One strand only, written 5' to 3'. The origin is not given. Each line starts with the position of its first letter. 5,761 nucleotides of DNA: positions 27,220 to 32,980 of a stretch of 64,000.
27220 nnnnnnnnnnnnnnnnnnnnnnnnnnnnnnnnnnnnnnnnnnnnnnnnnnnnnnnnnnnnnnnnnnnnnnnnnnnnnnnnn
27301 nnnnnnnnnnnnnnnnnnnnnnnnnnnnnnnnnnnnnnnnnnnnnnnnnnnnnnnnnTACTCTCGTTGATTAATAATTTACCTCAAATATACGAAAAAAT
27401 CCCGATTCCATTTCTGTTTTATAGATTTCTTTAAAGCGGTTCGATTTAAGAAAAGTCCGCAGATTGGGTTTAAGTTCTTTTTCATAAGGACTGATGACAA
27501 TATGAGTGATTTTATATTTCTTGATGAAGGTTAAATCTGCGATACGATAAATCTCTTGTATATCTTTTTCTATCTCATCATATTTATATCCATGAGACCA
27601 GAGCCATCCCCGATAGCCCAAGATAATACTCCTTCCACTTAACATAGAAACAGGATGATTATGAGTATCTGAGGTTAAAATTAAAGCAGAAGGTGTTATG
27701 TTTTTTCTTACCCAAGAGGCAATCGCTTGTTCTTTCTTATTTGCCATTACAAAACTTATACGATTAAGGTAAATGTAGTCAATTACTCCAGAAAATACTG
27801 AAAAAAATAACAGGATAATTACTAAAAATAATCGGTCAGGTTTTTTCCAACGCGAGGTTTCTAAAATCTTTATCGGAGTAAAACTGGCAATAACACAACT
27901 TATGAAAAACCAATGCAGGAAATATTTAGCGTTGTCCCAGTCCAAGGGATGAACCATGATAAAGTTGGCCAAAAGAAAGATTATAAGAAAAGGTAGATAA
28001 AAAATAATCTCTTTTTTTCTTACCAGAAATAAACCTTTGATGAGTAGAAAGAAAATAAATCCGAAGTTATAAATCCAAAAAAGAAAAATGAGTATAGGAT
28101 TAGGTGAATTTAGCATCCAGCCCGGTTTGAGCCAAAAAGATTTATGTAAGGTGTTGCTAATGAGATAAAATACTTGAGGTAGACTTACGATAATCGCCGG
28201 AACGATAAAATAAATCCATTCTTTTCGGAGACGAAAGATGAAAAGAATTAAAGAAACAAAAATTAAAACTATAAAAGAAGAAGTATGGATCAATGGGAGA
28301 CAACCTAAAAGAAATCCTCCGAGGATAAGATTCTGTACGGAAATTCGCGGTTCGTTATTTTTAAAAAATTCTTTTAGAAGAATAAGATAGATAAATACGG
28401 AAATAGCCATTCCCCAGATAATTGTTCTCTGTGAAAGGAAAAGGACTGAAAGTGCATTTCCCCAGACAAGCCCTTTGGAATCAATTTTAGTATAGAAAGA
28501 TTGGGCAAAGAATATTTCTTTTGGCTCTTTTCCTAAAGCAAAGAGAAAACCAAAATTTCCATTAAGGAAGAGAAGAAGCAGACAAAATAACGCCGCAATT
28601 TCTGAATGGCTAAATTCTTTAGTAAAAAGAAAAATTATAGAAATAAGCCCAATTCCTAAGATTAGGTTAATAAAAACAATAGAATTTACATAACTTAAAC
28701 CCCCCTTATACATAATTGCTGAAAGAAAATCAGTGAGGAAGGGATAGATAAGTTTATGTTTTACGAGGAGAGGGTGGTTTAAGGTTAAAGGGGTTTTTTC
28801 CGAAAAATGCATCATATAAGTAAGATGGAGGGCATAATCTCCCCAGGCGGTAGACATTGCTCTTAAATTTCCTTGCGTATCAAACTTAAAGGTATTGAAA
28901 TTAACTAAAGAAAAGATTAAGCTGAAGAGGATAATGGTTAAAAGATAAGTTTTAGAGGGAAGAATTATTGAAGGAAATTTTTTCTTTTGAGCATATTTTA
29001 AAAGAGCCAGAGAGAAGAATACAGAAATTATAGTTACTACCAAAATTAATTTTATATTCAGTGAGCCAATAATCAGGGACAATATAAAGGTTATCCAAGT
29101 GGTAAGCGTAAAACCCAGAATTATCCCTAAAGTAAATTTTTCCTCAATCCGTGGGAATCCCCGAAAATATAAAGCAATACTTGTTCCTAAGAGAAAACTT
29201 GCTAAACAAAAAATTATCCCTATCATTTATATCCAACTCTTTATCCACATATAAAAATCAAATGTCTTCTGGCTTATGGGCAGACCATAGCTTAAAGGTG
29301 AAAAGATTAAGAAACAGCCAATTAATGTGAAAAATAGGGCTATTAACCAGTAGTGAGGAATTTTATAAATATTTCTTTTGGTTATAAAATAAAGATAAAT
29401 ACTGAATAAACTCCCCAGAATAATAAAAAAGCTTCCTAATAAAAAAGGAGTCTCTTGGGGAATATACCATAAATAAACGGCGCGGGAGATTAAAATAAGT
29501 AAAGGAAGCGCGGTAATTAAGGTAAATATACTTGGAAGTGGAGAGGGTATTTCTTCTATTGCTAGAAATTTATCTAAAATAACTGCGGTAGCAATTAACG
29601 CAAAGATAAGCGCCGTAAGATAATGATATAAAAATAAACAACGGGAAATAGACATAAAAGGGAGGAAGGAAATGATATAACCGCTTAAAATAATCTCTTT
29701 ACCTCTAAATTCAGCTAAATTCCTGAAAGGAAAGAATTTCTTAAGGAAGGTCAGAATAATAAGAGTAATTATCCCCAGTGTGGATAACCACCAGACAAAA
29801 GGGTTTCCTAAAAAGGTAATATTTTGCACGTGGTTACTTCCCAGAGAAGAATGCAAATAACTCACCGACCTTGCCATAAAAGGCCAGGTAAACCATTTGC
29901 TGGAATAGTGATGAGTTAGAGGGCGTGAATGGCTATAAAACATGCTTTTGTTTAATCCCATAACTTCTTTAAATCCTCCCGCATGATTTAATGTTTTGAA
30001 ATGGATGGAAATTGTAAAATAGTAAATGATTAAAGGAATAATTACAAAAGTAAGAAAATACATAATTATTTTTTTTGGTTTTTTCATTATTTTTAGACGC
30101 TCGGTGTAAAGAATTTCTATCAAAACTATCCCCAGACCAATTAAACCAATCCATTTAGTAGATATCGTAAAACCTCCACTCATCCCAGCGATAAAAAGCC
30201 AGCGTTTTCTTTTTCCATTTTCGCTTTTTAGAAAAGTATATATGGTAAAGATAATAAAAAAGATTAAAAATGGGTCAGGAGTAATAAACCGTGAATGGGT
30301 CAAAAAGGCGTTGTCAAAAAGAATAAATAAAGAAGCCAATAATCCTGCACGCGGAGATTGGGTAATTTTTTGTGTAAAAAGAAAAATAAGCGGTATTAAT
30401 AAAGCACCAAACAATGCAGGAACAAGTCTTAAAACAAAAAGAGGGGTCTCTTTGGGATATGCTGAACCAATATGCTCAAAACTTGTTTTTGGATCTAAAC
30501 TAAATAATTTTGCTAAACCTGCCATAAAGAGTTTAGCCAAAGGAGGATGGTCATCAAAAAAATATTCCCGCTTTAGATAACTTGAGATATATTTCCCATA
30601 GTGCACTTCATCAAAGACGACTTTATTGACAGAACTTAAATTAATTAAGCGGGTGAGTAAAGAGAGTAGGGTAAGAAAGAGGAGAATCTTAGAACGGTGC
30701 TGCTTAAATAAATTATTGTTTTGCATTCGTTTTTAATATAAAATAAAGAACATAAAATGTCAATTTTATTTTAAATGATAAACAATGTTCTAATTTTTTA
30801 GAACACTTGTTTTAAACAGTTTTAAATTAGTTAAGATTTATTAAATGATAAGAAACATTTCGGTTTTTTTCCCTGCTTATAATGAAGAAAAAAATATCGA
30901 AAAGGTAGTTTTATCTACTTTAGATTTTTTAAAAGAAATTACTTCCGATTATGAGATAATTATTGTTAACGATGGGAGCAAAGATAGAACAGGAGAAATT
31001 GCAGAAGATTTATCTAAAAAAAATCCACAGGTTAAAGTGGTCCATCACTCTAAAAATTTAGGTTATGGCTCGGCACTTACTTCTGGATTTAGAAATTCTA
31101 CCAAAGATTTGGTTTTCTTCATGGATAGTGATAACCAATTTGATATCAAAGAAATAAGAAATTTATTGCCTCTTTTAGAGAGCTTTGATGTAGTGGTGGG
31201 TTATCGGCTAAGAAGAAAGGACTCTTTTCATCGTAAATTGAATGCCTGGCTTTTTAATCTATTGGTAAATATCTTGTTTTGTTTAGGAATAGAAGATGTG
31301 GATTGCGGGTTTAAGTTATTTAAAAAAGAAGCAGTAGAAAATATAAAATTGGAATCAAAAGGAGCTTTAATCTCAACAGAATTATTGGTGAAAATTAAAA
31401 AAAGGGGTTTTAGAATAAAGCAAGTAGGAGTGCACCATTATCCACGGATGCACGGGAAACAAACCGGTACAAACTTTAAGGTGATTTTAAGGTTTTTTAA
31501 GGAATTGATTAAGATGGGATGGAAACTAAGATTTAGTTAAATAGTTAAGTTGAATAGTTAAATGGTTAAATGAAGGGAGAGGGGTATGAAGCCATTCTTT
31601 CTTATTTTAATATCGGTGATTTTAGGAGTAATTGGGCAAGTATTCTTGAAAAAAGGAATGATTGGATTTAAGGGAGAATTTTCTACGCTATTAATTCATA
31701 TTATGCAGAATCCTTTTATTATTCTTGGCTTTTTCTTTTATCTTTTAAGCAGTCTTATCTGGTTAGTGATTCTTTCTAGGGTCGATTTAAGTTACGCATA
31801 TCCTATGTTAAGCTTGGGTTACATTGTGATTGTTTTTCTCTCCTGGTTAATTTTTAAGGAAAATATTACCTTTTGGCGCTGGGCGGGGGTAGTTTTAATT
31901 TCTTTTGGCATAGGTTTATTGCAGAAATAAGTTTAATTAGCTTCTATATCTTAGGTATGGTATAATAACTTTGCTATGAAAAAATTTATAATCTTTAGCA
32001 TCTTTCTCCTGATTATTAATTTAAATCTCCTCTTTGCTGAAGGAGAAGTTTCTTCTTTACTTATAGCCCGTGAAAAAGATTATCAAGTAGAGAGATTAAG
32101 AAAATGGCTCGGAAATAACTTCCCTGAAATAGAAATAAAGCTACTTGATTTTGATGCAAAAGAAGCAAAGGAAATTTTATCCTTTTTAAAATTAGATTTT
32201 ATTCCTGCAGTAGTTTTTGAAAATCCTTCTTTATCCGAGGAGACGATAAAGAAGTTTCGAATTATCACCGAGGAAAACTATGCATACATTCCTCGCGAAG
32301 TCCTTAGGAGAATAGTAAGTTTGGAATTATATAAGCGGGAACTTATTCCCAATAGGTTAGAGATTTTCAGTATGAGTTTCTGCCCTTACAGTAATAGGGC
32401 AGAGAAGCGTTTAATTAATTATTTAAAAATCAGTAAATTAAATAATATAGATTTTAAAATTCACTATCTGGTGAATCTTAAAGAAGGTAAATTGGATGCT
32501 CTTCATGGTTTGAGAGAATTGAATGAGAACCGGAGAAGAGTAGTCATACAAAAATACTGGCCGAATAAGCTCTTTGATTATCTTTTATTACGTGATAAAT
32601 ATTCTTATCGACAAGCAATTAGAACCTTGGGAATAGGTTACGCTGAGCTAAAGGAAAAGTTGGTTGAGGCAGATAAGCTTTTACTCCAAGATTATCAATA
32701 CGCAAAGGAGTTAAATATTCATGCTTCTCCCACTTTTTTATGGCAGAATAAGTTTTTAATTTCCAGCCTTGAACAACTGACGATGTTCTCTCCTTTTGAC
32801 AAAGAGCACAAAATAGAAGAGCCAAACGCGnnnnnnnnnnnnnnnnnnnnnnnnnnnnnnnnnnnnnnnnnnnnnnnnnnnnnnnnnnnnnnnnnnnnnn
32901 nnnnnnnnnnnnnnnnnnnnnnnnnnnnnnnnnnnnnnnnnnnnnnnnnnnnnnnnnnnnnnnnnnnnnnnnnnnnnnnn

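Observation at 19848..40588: T2SS/T4P-like operon split by about 12 kb: gspE separated from gspF-G-H-I-J-K-PilMN-PilO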

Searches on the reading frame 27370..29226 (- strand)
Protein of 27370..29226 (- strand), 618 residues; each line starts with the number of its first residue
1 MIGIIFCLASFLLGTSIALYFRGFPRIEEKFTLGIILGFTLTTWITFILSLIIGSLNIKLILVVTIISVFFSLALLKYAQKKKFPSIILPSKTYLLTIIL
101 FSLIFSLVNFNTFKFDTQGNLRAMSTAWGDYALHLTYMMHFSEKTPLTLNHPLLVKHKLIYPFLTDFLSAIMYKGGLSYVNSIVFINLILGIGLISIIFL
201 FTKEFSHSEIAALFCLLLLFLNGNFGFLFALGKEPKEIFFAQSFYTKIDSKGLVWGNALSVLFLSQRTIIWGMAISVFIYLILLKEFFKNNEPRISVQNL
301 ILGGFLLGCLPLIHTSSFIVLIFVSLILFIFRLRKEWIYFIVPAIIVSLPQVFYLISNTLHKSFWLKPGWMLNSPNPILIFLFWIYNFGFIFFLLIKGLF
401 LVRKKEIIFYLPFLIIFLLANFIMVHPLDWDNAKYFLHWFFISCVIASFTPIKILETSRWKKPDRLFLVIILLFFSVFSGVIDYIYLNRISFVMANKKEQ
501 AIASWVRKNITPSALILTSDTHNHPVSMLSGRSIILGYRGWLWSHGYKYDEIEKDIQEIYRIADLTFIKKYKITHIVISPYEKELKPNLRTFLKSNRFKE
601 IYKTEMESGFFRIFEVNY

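Call 3: search_protein_families(library=pfam, proteins=[window:27370-29226:-], max_evalue=0.01)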
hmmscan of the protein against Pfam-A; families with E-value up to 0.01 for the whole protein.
window:27370-29226:- (618 aa): 0 families

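Call 25: search_protein_families(library=pfam, proteins=[window:27370-29226:-], max_evalue=0.1)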
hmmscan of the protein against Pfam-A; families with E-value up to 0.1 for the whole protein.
window:27370-29226:- (618 aa): 1 family
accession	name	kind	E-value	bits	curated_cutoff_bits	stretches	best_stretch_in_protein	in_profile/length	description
PF20604.3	DUF6798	-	0.032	14.4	26.9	1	498-540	2-43/61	Domain of unknown function (DUF6798)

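Call 36: search_protein_families(library=ncbifam, proteins=[window:27370-29226:-], max_evalue=0.01)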
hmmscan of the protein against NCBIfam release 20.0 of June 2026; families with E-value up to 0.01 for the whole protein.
window:27370-29226:- (618 aa): 0 families

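Call 68: search_solved_structures(query=window:27370-29226:-, max_evalue=10)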
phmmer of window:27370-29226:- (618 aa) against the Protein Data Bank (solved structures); distinct sequences matched with E-value up to 10: 0.

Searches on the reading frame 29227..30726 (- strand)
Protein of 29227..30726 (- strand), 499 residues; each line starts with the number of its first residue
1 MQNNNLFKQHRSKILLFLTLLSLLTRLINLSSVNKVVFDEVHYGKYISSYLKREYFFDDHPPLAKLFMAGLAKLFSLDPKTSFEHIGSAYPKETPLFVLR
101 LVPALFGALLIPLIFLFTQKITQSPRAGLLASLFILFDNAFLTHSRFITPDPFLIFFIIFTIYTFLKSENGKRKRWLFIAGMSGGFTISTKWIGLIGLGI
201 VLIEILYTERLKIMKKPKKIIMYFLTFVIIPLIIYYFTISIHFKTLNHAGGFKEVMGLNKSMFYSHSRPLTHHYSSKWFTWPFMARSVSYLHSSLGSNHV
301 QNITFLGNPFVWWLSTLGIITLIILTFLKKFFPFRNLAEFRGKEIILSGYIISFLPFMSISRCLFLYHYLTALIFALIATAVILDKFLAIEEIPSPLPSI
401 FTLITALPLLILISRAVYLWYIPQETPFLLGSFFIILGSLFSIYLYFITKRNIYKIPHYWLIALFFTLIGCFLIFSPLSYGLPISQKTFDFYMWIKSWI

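Call 3: search_protein_families(library=pfam, proteins=[window:29227-30726:-], max_evalue=0.01)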
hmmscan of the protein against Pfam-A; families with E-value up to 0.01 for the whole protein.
window:29227-30726:- (499 aa): 3 families
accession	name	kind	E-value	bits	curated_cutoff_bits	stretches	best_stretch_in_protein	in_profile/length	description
PF02366.24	PMT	-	2.9e-55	187.9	22.7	1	17-247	2-245/245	Dolichyl-phosphate-mannose-protein mannosyltransferase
PF16192.10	PMT_4TMC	-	3.4e-31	108.7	32.4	2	252-423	2-181/202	C-terminal four TMM region of protein-O-mannosyltransferase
PF13231.12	PMT_2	-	1.9e-12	48.2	26.1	1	97-234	22-159/160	Dolichyl-phosphate-mannose-protein mannosyltransferase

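Call 36: search_protein_families(library=ncbifam, proteins=[window:29227-30726:-], max_evalue=0.01)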
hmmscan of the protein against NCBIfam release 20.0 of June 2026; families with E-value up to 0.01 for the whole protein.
window:29227-30726:- (499 aa): 2 families
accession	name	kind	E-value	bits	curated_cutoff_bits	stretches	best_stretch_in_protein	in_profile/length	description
NF058602.1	PrMnsylTfPmt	equivalog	4.6e-13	48.8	800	1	16-174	39-196/530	protein O-mannosyltransferase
TIGR03663.1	TIGR03663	subfamily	8.7e-09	34.9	126.25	1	97-197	71-169/435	flippase activity-associated protein Agl23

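Call 70: search_solved_structures(query=window:29227-30726:-, max_evalue=0.01)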
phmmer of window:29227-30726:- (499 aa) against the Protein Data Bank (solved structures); distinct sequences matched with E-value up to 0.01: 4.
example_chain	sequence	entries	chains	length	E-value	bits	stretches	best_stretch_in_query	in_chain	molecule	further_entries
9i5k_A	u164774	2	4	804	2.2e-41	145.9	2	16-256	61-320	Dolichyl-phosphate-mannose--protein mannosyltransferase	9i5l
6p25_A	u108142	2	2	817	8.5e-38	134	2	15-250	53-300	Dolichyl-phosphate-mannose--protein mannosyltransferase 1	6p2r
6p25_B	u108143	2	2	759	8.4e-34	120.8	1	16-251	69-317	Dolichyl-phosphate-mannose--protein mannosyltransferase 2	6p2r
9e61_A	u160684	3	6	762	4.1e-32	115.2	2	16-252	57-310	Dolichyl-phosphate-mannose--protein mannosyltransferase 4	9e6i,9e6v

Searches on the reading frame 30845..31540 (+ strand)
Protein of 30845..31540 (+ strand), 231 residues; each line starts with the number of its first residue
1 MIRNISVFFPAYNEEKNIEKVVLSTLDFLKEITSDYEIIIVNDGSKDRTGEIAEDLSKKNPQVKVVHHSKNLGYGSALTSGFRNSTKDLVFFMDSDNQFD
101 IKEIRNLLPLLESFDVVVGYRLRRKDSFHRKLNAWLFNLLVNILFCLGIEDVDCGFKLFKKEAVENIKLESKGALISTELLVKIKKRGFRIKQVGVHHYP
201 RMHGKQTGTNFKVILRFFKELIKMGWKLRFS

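Call 3: search_protein_families(library=pfam, proteins=[window:30845-31540:+], max_evalue=0.01)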
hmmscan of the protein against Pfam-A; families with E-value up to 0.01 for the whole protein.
window:30845-31540:+ (231 aa): 4 families
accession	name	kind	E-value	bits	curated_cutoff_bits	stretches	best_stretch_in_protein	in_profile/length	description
PF00535.33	Glycos_transf_2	-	5.6e-35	121.2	23.3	1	6-166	1-166/168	Glycosyl transferase family 2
PF13641.12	Glyco_tranf_2_3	-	1.5e-09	38.7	27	1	5-113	3-113/230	Glycosyltransferase like family 2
PF10111.15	Glyco_tranf_2_2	-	1.1e-07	32.1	27.3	1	6-106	1-101/276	Glycosyltransferase like family 2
PF13704.12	Glyco_tranf_2_4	-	0.0052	17.7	27.5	1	19-103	4-88/98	Glycosyl transferase family 2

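Call 36: search_protein_families(library=ncbifam, proteins=[window:30845-31540:+], max_evalue=0.01)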
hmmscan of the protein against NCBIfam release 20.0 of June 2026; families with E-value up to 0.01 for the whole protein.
window:30845-31540:+ (231 aa): 27 families (the best 25 are shown)
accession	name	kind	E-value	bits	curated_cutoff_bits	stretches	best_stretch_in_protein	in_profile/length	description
NF047588.1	GlcsyltransPgfSStrep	equivalog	2.2e-26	92.8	500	1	5-168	3-168/308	glycosyltransferase PgfS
NF007986.1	PRK10714.1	equivalog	1.5e-24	86.6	529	1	2-214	5-216/316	undecaprenyl-phosphate 4-deoxy-4-formamido-L-arabinose transferase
TIGR04182.1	glyco_TIGR04182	equivalog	4.4e-22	78.8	325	1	5-208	2-200/293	S-layer glycoprotein N-glycosyltransferase AglJ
NF041391.1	DPhHxTase_Halo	equivalog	2.5e-20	72.4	375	1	11-202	3-187/213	dolichyl-phosphate hexose transferase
TIGR03937.1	PgaC_IcaA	equivalog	3.1e-20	72.5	422.3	1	3-112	45-151/407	poly-beta-1,6-N-acetyl-D-glucosamine synthase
NF058614.1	PPMAGASynPpgS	equivalog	4.4e-16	59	370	1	7-196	4-194/226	polyprenyl-phospho-N-acetylgalactosaminyl synthase PpgS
NF007482.0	PRK10073.1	equivalog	1.3e-13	50.7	423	1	4-110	7-109/334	glycosyltransferase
NF047683.1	TeichurnBiosyTuaG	equivalog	2.3e-12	47.1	400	1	4-107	7-107/252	teichuronic acid biosynthesis protein TuaG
NF010496.0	PRK13915.1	equivalog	4e-12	45.8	262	1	3-111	31-143/307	glucosyl-3-phosphoglycerate synthase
TIGR04283.1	glyco_like_mftF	equivalog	4.8e-12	45.9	182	1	5-141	1-129/221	TIGR04283 family arsenosugar biosynthesis glycosyltransferase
TIGR03965.1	mycofact_glyco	equivalog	9.2e-12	44.6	280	1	3-117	74-185/467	mycofactocin biosynthesis glycosyltransferase MftF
NF041875.1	EPS_EpsD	equivalog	6.1e-10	39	370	1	5-100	1-93/325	exopolysaccharide biosynthesis glycosyltransferase EpsD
NF050050.1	ProtGlycPglI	equivalog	1e-08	34.9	500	1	4-125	3-123/306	GalNAc(5)-diNAcBac-PP-undecaprenol beta-1,3-glucosyltransferase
TIGR04242.1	nodulat_NodC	equivalog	1.2e-07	31.1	550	1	4-113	49-158/395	chitooligosaccharide synthase NodC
NF038302.1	EPS_HpsE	equivalog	4e-07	29.3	300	1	4-99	2-99/307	hormogonium polysaccharide biosynthesis glycosyltransferase HpsE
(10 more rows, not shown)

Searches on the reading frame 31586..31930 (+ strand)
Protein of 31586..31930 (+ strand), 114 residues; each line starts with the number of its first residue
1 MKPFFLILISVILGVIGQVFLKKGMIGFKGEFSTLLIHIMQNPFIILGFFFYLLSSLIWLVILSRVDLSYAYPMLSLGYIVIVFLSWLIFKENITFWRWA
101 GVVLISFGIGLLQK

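Call 4: search_protein_families(library=pfam, proteins=[window:31586-31930:+], max_evalue=0.01)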
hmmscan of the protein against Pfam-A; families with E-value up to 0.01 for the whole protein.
window:31586-31930:+ (114 aa): 3 families
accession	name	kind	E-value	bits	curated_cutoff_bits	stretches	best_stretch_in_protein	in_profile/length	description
PF00892.27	EamA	-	5e-06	27.3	28.2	1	3-111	30-132/135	EamA-like transporter family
PF10639.15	TMEM234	-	0.00022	21.7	30.1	1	7-111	2-111/113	Putative transmembrane family 234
PF00893.25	Multi_Drug_Res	-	0.0024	18.8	23.7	0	4-105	3-93/93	Small Multidrug Resistance protein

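Call 36: search_protein_families(library=ncbifam, proteins=[window:31586-31930:+], max_evalue=0.01)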
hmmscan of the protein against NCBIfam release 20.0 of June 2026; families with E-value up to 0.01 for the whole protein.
window:31586-31930:+ (114 aa): 7 families
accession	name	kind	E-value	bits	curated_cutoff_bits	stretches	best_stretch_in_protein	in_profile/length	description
NF002816.2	PRK02971.1-2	equivalog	3.6e-12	46.8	99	1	8-112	4-116/120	4-amino-4-deoxy-L-arabinose-phosphoundecaprenol flippase subunit ArnF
NF011625.2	PRK15051.1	equivalog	1.5e-10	41.3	92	1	9-112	8-107/111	4-amino-4-deoxy-L-arabinose-phosphoundecaprenol flippase subunit ArnE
NF000279.1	qac_SMR_H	exception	1.9e-05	25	205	1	3-113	2-101/107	quaternary ammonium compound efflux SMR transporter QacH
NF000384.1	QacCGHJ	equivalog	9e-05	22.7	160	1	3-112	2-100/107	QacCGHJ group quaternary ammonium compound efflux SMR transporter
NF012170.0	qac_SMR_J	exception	0.00067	20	210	1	3-112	2-100/107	quaternary ammonium compound efflux SMR transporter QacJ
NF000023.1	qac_SMR_C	exception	0.0033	17.5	200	1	3-109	2-97/107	quaternary ammonium compound efflux SMR transporter QacC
TIGR03340.1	phn_DUF6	hypoth_equivalog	0.0036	17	288.15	1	64-112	85-133/281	phosphonate utilization associated putative membrane protein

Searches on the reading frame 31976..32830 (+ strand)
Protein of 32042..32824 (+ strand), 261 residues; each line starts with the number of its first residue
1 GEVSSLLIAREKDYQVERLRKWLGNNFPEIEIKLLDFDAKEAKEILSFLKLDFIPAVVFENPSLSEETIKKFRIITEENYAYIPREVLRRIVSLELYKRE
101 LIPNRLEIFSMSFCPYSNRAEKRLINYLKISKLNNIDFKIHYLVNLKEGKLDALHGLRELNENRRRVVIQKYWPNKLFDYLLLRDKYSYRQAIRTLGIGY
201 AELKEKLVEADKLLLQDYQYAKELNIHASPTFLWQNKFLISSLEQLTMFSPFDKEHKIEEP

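Call 41: search_protein_families(library=pfam, proteins=[window:32042-32824:+], max_evalue=10)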
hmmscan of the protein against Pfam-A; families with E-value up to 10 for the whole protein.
seq(261 aa): 4 families
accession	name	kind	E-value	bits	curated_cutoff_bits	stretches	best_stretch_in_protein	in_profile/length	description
PF01323.26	DSBA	-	0.0097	16.1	25.6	2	106-140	2-34/191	DSBA-like thioredoxin domain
PF13098.12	Thioredoxin_2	-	0.01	16.6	27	1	108-231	11-78/104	Thioredoxin-like domain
PF00462.30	Glutaredoxin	-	0.014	16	22.9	1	107-126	2-20/60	Glutaredoxin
PF13743.12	Thioredoxin_5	-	0.027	14.7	27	1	210-236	139-165/186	Thioredoxin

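Call 56: find_related_loci(query=A3, collection=metagenome_contigs, flank=10000)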
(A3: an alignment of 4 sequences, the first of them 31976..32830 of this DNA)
Query A3 (285 aa) in metagenome_contigs; peptide patterns used: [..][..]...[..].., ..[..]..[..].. (x = any residue, [..] = any of these).
146 stretches matched a pattern; 1 encode a relative of the query (tblastn E <= 1e-3); 1 distinct loci.
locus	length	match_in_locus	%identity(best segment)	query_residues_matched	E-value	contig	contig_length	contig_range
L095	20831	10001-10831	64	5-282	3e-112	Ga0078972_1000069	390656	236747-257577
